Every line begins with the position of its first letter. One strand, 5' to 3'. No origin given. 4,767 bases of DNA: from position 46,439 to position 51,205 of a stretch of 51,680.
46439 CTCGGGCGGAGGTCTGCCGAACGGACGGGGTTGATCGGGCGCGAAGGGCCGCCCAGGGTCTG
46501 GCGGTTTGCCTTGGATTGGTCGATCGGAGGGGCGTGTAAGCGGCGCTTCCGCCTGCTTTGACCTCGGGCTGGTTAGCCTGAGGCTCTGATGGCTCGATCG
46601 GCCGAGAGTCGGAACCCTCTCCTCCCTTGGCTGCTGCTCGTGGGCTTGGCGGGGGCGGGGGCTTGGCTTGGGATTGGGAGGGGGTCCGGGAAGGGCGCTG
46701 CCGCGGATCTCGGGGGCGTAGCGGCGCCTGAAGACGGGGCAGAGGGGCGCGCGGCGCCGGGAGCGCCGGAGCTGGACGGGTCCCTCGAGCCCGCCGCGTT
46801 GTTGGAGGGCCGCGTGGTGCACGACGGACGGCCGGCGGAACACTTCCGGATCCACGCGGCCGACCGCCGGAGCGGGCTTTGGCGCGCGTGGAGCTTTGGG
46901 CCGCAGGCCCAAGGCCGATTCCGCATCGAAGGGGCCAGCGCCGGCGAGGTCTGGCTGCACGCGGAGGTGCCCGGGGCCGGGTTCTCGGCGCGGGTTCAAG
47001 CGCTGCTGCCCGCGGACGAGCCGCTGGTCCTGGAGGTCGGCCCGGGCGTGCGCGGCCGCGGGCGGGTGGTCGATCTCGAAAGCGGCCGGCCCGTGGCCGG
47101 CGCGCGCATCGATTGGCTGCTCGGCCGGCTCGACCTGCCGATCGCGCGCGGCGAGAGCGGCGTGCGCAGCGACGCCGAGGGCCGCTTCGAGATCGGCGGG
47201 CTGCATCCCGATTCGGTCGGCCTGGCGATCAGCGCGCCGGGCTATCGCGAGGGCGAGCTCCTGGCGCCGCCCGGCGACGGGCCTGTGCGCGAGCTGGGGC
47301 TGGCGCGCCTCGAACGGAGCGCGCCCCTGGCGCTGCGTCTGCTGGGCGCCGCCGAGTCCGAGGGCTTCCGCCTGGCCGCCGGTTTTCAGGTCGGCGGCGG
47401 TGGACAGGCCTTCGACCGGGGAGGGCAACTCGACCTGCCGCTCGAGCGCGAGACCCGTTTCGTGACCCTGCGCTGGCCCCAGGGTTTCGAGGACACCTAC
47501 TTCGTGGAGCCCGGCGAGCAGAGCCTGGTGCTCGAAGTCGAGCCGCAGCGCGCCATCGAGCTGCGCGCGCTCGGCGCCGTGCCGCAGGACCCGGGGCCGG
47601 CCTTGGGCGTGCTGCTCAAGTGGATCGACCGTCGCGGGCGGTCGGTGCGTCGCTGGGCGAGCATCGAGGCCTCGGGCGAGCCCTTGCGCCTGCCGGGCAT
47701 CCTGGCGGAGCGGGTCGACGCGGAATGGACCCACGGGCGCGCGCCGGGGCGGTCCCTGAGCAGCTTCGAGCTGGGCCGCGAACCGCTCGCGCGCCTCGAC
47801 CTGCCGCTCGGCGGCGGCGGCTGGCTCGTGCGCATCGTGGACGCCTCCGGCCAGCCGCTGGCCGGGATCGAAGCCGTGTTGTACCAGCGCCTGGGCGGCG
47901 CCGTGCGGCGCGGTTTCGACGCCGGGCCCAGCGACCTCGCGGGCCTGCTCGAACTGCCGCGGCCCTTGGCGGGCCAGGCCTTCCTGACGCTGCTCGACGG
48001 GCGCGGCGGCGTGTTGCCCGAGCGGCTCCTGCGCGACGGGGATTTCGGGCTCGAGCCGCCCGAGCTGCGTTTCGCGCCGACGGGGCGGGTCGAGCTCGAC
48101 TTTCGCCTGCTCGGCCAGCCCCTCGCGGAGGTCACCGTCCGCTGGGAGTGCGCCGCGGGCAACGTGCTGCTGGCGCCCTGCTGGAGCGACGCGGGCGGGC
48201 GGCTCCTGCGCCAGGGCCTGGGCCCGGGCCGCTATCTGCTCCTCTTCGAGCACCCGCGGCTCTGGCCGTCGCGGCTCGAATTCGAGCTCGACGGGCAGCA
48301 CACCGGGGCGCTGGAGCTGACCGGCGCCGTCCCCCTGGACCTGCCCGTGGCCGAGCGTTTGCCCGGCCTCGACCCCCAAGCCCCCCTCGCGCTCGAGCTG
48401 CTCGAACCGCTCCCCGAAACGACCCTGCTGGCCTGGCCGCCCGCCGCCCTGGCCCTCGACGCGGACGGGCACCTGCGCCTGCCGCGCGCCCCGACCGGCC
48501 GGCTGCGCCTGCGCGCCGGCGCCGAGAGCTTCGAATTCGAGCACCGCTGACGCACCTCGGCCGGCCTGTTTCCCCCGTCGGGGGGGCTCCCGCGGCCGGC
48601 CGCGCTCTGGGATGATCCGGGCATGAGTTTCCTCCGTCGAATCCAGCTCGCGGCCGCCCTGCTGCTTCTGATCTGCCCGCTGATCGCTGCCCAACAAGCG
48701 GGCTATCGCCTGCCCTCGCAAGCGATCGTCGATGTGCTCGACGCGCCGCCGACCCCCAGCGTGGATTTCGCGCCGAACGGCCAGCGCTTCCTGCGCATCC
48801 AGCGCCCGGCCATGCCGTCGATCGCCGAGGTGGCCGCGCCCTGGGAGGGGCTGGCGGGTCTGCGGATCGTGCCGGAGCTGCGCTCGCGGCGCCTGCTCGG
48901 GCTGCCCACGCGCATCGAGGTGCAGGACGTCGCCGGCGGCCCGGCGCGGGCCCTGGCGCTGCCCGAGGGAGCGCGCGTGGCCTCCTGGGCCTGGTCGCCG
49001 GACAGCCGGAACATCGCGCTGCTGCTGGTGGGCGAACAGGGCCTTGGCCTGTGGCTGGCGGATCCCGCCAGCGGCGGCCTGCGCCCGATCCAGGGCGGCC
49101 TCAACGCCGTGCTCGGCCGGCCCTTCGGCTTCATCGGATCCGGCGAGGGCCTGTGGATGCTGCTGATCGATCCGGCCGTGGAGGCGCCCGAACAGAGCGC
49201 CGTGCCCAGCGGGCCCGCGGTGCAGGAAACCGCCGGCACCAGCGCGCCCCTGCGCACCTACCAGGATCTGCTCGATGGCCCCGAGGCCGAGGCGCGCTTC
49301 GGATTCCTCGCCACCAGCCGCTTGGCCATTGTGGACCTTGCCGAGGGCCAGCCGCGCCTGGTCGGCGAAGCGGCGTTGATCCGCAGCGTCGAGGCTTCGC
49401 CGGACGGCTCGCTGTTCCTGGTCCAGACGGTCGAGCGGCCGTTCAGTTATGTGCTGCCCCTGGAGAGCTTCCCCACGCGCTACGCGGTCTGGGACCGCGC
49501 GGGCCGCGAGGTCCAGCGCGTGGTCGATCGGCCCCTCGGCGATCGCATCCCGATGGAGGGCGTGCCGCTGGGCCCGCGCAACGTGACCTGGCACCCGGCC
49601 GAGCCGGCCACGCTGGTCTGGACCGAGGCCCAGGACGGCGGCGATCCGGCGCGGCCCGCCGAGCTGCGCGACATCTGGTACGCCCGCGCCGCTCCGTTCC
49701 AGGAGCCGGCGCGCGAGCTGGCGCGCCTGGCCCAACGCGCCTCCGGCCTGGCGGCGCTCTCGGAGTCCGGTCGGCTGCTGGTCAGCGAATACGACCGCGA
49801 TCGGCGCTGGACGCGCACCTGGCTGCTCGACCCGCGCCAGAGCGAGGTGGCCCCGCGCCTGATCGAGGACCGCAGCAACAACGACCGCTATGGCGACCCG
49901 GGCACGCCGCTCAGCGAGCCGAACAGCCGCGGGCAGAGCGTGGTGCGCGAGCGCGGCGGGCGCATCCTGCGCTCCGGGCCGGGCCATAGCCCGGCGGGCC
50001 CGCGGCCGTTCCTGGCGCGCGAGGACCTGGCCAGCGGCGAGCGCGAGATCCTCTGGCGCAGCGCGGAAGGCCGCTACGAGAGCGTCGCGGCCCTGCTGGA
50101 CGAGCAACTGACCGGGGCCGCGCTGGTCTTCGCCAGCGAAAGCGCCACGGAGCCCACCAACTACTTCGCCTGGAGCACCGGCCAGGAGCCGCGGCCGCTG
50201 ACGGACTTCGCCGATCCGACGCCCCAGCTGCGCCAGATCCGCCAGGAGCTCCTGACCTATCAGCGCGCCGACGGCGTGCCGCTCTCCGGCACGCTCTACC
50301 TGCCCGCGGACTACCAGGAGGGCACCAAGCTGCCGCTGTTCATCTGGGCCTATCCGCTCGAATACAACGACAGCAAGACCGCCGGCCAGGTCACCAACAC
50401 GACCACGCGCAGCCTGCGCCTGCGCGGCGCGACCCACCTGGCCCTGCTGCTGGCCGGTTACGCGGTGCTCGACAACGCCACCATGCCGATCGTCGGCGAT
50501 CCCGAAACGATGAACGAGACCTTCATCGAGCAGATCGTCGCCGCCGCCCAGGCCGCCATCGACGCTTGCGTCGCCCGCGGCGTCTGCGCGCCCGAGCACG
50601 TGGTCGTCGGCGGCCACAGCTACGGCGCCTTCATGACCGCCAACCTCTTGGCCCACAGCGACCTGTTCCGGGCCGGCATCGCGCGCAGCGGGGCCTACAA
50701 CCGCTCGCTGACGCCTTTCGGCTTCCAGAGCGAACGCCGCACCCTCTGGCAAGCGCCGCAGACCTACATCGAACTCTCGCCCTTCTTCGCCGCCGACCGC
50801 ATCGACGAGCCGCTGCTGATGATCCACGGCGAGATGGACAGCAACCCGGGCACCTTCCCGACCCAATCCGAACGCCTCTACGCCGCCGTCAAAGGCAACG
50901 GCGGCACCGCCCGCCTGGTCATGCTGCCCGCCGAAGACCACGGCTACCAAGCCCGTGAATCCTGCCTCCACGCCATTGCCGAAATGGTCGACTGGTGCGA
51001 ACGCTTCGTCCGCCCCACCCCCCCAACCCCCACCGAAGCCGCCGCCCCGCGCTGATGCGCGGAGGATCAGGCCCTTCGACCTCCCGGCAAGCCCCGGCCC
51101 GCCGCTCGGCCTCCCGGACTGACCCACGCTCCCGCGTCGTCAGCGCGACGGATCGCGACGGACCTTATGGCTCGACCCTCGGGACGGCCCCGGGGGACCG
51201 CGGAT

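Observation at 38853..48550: Tandemly duplicated, translationally coupled four-gene module with no characterised counterpart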

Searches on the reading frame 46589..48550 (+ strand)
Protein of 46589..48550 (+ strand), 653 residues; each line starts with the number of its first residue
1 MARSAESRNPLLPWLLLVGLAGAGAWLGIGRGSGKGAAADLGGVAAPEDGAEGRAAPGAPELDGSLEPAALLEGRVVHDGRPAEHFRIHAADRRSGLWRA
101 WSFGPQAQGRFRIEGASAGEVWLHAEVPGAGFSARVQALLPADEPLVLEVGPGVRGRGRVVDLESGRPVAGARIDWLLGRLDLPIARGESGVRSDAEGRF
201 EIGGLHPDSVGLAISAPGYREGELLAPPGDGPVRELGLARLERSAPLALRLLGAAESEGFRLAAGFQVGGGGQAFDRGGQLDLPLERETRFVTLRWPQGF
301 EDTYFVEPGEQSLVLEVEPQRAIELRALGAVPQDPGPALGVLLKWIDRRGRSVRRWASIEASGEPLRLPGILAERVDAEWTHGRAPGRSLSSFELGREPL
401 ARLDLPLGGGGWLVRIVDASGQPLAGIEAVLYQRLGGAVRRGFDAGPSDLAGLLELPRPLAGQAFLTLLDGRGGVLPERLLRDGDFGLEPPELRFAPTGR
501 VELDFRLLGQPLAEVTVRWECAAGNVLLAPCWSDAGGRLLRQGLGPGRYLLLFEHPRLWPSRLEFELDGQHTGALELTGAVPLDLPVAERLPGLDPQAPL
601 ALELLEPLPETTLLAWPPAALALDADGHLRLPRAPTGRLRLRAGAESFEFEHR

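Call 3: search_protein_families(library=pfam, proteins=[window:46589-48550:+], max_evalue=1)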
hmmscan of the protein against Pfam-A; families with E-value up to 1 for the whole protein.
window:46589-48550:+ (653 aa): 3 families
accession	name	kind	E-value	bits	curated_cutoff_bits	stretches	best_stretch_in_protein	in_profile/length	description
PF13620.12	CarboxypepD_reg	-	5.1e-19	68.8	32.3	2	157-223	3-63/82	Carboxypeptidase regulatory-like domain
PF13715.12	CarbopepD_reg_2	-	0.002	18.6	32.2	1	158-221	3-57/88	CarboxypepD_reg-like domain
PF10670.15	DUF4198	-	0.13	12.7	34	0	72-127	149-207/209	Domain of unknown function (DUF4198)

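Call 4: search_protein_families(library=ncbifam, proteins=[window:46589-48550:+], max_evalue=1)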
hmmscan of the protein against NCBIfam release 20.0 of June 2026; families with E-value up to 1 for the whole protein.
window:46589-48550:+ (653 aa): 0 families

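Call 22: search_protein_families(library=padloc, proteins=[window:46589-48550:+], max_evalue=1)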
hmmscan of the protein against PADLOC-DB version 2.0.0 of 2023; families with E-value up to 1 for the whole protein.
window:46589-48550:+ (653 aa): 0 families

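Call 95: search_solved_structures(query=window:46589-48550:+, max_evalue=1)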
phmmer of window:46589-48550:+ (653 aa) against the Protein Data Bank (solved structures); distinct sequences matched with E-value up to 1: 0.

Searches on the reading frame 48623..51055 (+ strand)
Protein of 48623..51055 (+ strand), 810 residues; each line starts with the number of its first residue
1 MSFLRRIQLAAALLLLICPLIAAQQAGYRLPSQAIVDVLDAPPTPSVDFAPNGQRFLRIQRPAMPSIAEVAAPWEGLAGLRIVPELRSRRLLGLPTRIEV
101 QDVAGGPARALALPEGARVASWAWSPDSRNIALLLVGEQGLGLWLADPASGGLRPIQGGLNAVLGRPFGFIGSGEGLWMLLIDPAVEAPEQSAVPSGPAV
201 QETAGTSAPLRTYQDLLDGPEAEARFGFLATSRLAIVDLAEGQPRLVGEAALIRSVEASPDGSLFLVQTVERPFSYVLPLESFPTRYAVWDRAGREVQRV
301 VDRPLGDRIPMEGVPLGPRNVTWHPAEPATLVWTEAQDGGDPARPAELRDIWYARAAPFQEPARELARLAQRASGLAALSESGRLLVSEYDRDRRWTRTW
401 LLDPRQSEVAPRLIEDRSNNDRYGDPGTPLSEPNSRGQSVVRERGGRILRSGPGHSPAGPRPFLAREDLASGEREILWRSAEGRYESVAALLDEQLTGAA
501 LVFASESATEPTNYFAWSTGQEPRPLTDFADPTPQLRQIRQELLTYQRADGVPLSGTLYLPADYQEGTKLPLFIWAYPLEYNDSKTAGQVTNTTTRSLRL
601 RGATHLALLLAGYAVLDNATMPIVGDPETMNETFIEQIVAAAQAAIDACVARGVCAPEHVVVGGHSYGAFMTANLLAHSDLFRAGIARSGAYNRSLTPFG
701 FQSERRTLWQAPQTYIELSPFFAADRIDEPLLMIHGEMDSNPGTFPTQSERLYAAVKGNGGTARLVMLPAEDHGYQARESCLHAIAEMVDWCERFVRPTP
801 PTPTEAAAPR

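Call 27: search_protein_families(library=pfam, proteins=[window:48623-51055:+], max_evalue=0.01)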
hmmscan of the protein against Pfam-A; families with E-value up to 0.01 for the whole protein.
window:48623-51055:+ (810 aa): 1 family
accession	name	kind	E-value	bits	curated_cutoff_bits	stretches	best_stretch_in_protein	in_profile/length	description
PF00326.27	Peptidase_S9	-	1.1e-21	77.8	22.6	1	643-795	49-209/213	Prolyl oligopeptidase family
